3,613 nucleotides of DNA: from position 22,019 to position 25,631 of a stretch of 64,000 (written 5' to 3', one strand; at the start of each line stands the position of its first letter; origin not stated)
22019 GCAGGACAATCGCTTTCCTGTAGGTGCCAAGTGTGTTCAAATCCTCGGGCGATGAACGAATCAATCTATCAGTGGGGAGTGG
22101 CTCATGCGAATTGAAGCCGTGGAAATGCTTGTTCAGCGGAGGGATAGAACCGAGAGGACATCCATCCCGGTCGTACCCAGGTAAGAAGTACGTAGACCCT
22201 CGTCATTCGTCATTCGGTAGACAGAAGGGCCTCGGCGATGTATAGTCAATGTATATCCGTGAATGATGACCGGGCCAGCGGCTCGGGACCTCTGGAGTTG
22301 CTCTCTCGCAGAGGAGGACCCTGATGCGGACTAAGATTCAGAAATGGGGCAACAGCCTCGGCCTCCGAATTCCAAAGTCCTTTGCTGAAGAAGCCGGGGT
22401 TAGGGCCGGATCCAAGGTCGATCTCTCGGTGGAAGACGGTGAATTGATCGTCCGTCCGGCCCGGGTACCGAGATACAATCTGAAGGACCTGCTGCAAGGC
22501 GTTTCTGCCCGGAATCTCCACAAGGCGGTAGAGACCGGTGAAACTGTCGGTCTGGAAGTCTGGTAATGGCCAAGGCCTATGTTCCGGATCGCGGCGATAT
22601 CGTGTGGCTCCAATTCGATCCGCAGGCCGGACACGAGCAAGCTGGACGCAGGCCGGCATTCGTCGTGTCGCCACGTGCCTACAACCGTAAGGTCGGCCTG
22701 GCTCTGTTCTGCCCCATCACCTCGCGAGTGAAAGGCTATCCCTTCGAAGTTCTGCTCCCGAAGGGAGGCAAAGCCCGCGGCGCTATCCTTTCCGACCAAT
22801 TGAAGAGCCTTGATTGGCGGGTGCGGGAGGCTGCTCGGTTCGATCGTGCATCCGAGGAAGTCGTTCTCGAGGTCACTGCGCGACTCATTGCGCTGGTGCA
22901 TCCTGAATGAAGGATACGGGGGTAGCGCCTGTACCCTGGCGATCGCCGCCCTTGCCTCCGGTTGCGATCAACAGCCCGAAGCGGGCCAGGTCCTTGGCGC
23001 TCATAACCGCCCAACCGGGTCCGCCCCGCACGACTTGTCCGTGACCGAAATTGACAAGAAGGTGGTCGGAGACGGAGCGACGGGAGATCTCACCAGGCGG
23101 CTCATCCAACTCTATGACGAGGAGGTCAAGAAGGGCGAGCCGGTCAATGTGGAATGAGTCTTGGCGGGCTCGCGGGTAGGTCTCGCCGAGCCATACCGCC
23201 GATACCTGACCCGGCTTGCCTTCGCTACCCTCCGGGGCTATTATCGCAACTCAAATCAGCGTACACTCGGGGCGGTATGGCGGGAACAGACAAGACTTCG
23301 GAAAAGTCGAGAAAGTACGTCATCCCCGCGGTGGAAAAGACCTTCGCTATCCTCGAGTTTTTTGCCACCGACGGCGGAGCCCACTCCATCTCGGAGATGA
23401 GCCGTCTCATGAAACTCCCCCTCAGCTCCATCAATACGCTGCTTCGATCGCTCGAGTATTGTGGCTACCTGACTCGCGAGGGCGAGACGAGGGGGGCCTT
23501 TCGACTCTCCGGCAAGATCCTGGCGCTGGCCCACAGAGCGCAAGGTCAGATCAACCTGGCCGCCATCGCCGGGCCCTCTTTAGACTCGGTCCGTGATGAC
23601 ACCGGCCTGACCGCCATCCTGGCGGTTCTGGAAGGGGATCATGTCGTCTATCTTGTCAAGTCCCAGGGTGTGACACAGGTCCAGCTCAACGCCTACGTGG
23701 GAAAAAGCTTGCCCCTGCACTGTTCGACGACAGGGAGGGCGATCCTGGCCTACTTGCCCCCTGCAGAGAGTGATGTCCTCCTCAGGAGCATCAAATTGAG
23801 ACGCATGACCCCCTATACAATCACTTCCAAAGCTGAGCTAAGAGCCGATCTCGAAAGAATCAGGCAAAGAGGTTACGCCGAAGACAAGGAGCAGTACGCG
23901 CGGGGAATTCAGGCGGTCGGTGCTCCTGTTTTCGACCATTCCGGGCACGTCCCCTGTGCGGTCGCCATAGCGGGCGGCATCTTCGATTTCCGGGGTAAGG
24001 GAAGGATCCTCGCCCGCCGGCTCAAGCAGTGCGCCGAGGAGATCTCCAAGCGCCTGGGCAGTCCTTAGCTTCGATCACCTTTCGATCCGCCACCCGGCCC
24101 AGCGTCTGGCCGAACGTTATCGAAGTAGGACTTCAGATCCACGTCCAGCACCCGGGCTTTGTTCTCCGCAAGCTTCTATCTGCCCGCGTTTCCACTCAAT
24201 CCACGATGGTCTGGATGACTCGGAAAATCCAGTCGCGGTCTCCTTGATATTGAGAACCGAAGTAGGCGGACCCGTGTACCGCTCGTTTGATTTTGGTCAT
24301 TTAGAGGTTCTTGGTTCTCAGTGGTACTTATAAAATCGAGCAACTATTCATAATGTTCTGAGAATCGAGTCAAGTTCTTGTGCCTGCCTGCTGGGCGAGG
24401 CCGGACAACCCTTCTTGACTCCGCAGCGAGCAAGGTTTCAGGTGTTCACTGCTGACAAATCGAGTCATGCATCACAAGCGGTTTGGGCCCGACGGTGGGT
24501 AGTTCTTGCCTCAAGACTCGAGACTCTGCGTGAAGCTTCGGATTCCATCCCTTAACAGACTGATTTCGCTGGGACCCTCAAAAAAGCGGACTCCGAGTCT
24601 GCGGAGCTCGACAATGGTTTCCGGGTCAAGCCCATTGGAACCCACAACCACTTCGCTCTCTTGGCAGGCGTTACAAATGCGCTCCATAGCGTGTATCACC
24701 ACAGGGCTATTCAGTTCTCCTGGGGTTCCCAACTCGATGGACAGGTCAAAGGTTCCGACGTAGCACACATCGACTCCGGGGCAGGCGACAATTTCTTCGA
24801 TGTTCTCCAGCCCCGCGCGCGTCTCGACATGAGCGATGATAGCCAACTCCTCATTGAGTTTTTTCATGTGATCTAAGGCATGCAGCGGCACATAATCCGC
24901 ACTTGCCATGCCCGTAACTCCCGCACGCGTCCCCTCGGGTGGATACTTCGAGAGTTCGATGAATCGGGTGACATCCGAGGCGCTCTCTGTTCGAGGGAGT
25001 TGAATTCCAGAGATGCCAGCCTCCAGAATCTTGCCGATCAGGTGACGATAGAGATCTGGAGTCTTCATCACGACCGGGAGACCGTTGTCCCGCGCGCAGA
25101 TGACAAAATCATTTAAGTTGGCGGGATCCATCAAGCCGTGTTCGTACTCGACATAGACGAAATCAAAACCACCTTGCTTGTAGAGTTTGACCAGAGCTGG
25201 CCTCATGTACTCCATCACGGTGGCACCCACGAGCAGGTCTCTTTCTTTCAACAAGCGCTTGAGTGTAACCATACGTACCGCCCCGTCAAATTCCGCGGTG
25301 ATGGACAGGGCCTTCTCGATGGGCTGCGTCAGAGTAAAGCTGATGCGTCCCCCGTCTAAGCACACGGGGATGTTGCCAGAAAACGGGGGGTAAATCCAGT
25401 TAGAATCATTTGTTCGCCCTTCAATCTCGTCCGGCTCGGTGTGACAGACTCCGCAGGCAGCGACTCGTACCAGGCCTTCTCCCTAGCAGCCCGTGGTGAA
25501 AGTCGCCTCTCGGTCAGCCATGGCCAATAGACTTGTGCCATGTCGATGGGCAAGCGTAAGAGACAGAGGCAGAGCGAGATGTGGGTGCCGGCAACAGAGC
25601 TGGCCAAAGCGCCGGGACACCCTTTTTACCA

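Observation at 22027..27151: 4.8-kb island (MazEF, IclR regulator, HpcH aldolase, IS5/IS1182-like IS) bracketed by about 140-bp direct repeats that duplicate a gene's 5' end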

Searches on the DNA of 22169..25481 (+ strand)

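Call 60: search_dna_similar(query=window:22169-25481:+, collection=plasmids, mode=distant, max_rows=8)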
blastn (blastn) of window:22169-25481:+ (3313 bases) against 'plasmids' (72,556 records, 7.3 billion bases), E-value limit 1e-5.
Records with a match: 18; places in all: 18; records where one place covers at least 80% of the query: 0.
Best place of each record, by identity: 80-90% 4; 60-80% 14.
By first word of the organism name: Sphingobium 6; Yersinia 3; Novosphingobium 2; Paracoccus 1; Variovorax 1; Acetobacter 1; Methylobacter 1; Sulfitobacter 1; Cupriavidus 1; Ancylobacter 1.
By predicted mobility (MOB-suite, as given by PLSDB): non-mobilizable 13; conjugative 3; mobilizable 2.
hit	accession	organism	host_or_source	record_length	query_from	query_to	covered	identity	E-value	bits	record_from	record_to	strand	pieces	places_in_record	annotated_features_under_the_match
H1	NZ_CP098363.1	Paracoccus sp. TOH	cell cuture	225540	378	651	8%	67.9%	2e-14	91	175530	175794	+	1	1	mazF: endoribonuclease MazF | AbrB/MazE/SpoVT family DNA-binding domain-containing protein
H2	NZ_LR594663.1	Variovorax sp. RA8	Riverbed sediment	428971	409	649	7%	67.5%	2e-9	74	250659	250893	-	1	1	mazF: endoribonuclease MazF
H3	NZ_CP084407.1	Sphingobium sp. CFD-2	cell culture,soil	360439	425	663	7%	67.5%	8e-8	69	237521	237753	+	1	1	mazF: endoribonuclease MazF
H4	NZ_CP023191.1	Acetobacter pomorum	Drosophila melanogaster,isolation,gut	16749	392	588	6%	67.5%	3e-7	66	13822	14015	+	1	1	mazF: endoribonuclease MazF | AbrB/MazE/SpoVT family DNA-binding domain-containing protein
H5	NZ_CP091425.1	Methylobacter sp. YRD-M1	isolate,wetland soil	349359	396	582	6%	69.5%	1e-11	82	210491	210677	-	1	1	mazF: endoribonuclease MazF | AbrB/MazE/SpoVT family DNA-binding domain-containing protein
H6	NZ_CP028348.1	Novosphingobium sp. THN1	cell culture,surface water of Lake Taihu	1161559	407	582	5%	71.0%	3e-13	86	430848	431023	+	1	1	record has no annotation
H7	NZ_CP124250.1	Yersinia enterocolitica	-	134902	410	584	5%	69.8%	2e-8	70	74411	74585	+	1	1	mazF: endoribonuclease MazF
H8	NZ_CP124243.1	Yersinia enterocolitica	-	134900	410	584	5%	69.8%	2e-8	70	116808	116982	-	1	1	mazF: endoribonuclease MazF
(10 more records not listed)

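Call 61: search_dna_similar(query=window:22169-25481:+, collection=phages, mode=distant, max_rows=8)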
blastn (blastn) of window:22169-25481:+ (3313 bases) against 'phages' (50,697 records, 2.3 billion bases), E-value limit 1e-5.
Records with a match: 1; places in all: 1; records where one place covers at least 80% of the query: 0.
Best place of each record, by identity: 60-80% 1.
By first word of the organism name: Pantoea 1.
By host as written in the record: Pantoea agglomerans 1.
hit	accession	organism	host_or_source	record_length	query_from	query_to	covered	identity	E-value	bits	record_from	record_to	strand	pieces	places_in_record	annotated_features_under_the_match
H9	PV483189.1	Pantoea phage G19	Pantoea agglomerans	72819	378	489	3%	73.2%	3e-8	69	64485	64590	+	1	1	PemK-like/MazF-like toxin | hypothetical protein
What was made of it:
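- On Site-specific integrative island: The plasmid and phage collections match only mazF, at 73% identity or less (calls 60, 61).
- The block is unknown on plasmids and phages (calls 60, 61).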

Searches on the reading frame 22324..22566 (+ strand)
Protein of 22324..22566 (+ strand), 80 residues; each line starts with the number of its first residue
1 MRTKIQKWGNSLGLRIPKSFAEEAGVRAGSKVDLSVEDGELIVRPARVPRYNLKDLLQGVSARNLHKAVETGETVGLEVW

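Call 7: search_protein_families(library=pfam, proteins=[window:22324-22566:+], max_evalue=0.01)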
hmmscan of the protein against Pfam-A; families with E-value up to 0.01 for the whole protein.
window:22324-22566:+ (80 aa): 1 family
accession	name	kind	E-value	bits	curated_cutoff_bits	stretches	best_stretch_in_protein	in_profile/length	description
PF04014.23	MazE_antitoxin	-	3.7e-14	52.8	24.7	1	5-47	1-44/48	Antidote-toxin recognition MazE, bacterial antitoxin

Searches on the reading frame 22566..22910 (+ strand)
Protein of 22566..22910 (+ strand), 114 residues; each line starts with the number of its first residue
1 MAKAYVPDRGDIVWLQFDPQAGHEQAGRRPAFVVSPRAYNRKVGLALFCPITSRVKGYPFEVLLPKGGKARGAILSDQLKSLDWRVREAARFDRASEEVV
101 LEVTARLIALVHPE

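Call 7: search_protein_families(library=pfam, proteins=[window:22566-22910:+], max_evalue=0.01)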
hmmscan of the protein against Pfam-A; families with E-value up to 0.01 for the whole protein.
window:22566-22910:+ (114 aa): 1 family
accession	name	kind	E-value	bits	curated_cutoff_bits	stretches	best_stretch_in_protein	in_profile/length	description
PF02452.23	PemK_toxin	-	2.2e-26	92.6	23.1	1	9-110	2-108/109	PemK-like, MazF-like toxin of type II toxin-antitoxin system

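Call 45: find_homologous_proteins(query=window:22566-22910:+, max_evalue=1e-30)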
Query window:22566-22910:+ (114 aa): 7709 proteins with E <= 1e-30 among 8000 candidates; the best 120 are listed.
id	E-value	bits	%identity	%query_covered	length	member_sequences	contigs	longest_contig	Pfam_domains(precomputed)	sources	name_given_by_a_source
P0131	7.7e-69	247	99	100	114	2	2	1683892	PF02452.24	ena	-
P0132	5.6e-66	237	95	100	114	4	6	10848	PF02452.24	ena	-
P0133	7.3e-63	227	91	100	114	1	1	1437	PF02452.24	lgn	-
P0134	2.4e-62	226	88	100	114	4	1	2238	PF02452.24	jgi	jgi:mRNA interferase MazF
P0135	2.6e-61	222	89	100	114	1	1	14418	PF02452.24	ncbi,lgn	-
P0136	2.6e-61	222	90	100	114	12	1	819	PF02452.24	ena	-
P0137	8.3e-61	221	86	100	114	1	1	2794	PF02452.24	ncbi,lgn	-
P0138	1.2e-60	220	87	100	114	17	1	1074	PF02452.24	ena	-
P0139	1.6e-60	220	90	99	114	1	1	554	PF02452.24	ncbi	-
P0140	1.9e-60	220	86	100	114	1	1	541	PF02452.24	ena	-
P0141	2.3e-60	219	91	99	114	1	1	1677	PF02452.24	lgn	-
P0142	2.9e-60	219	89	99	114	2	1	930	PF02452.24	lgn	-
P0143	4.0e-60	219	88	100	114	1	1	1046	PF02452.24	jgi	jgi:mRNA interferase MazF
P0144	5.2e-60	218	85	100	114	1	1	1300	PF02452.24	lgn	-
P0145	5.3e-60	218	87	100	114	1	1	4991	PF02452.24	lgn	-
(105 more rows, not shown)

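Call 46: find_encoding_contigs(protein=P0132, flank=8000, max_places=6)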
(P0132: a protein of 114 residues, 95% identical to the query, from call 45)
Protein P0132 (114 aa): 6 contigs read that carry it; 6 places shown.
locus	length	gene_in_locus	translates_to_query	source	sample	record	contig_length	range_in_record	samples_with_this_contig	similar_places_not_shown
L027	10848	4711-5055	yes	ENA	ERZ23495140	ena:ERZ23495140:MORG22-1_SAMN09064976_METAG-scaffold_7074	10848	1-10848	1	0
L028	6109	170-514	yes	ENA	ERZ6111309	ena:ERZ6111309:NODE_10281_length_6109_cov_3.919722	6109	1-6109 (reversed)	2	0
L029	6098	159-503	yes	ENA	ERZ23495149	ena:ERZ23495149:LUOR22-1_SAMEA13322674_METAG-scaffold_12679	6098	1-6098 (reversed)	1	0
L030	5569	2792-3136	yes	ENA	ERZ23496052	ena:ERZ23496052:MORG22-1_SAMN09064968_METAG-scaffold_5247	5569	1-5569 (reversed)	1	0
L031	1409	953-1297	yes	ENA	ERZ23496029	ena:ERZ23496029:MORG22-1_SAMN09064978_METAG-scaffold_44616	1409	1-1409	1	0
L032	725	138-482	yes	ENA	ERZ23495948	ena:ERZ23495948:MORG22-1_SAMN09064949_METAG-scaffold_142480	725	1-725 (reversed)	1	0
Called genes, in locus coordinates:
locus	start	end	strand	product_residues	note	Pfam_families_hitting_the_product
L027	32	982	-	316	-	-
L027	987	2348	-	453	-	PF07586:HXXSHH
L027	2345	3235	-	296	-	PF07631:PSD4, PF07627:PSCyt3, PF07624:PSD2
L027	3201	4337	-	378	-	PF07626:PSD3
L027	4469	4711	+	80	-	PF04014:MazE_antitoxin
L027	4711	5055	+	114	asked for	PF02452:PemK_toxin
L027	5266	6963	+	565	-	-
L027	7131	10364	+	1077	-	PF14870:PSII_BNR (faint), PF25852:DUF6242_C (faint), PF15902:Sortilin-Vps10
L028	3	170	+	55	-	?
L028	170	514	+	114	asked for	PF02452:PemK_toxin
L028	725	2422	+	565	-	-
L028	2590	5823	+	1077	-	PF14870:PSII_BNR (faint), PF25852:DUF6242_C (faint), PF15902:Sortilin-Vps10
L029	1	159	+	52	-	?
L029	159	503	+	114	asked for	PF02452:PemK_toxin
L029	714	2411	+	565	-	-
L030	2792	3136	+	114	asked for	PF02452:PemK_toxin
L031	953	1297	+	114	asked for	PF02452:PemK_toxin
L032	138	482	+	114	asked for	PF02452:PemK_toxin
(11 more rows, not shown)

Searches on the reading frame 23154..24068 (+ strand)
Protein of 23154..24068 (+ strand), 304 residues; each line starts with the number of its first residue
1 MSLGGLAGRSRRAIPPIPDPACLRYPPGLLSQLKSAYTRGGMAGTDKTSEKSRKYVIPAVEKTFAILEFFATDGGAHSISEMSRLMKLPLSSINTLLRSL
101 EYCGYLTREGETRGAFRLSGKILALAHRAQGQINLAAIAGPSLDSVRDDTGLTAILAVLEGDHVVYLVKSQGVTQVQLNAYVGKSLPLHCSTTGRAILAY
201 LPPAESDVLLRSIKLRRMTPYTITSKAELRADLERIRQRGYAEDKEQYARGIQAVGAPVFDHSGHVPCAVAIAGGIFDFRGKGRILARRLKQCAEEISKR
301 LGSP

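Call 7: search_protein_families(library=pfam, proteins=[window:23154-24068:+], max_evalue=0.01)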
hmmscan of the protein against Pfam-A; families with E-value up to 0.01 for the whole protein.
window:23154-24068:+ (304 aa): 3 families
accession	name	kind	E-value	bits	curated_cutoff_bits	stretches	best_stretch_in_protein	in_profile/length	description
PF01614.24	IclR_C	-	4.3e-44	150.6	24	1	131-299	5-174/174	Bacterial transcriptional regulator IclR C-terminal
PF09339.16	HTH_IclR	-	1.6e-11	44.2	22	1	59-109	1-51/52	IclR helix-turn-helix domain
PF12802.13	MarR_2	-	0.0016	19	27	1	64-110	8-54/61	MarR family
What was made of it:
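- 23277..24068 (+): IclR-family regulator gene (263 aa). Pfam HTH_IclR and IclR_C (call 7).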

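Call 55: search_protein_families(library=ncbifam, proteins=[window:23277-24068:+], max_evalue=0.001)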
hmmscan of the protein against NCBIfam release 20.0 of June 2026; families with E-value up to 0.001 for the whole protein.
window:23277-24068:+ (263 aa): 9 families
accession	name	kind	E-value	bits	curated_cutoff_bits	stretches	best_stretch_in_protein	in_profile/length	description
TIGR02431.1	pcaR_pcaU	subfamily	7.7e-44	149.9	284.75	1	16-232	5-218/248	beta-ketoadipate pathway transcriptional regulators, PcaR/PcaU/PobR family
NF045644.1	TransRegBhcR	equivalog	1.8e-36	125.8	350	1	8-261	14-266/267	HTH-type transcriptional regulator BhcR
NF011671.1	PRK15090.1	equivalog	1.6e-32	112.7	275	1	11-261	5-254/256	DNA-binding transcriptional regulator KdgR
NF008601.2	PRK11569.1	equivalog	2.8e-27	95.6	380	1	18-235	28-246/276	glyoxylate bypass operon transcriptional repressor IclR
NF007548.0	PRK10163.1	equivalog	3e-26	92.1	406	1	16-238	21-242/271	HTH-type transcriptional repressor AllR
NF007341.0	PRK09834.1-3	equivalog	2.9e-11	43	269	1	30-217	22-214/274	DNA-binding transcriptional regulator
NF007339.0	PRK09834.1-1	equivalog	1e-10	41.3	299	1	7-219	11-224/271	DNA-binding transcriptional regulator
NF007342.0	PRK09834.1-4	equivalog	5.2e-10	38.7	251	1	16-220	11-215/263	DNA-binding transcriptional regulator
TIGR00498.1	lexA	equivalog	0.0006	19.5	110.95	0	181-234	36-89/203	transcriptional repressor LexA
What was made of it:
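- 23277..24068 (+): NCBIfam PcaR/PcaU-like, below the cut-off (call 55).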
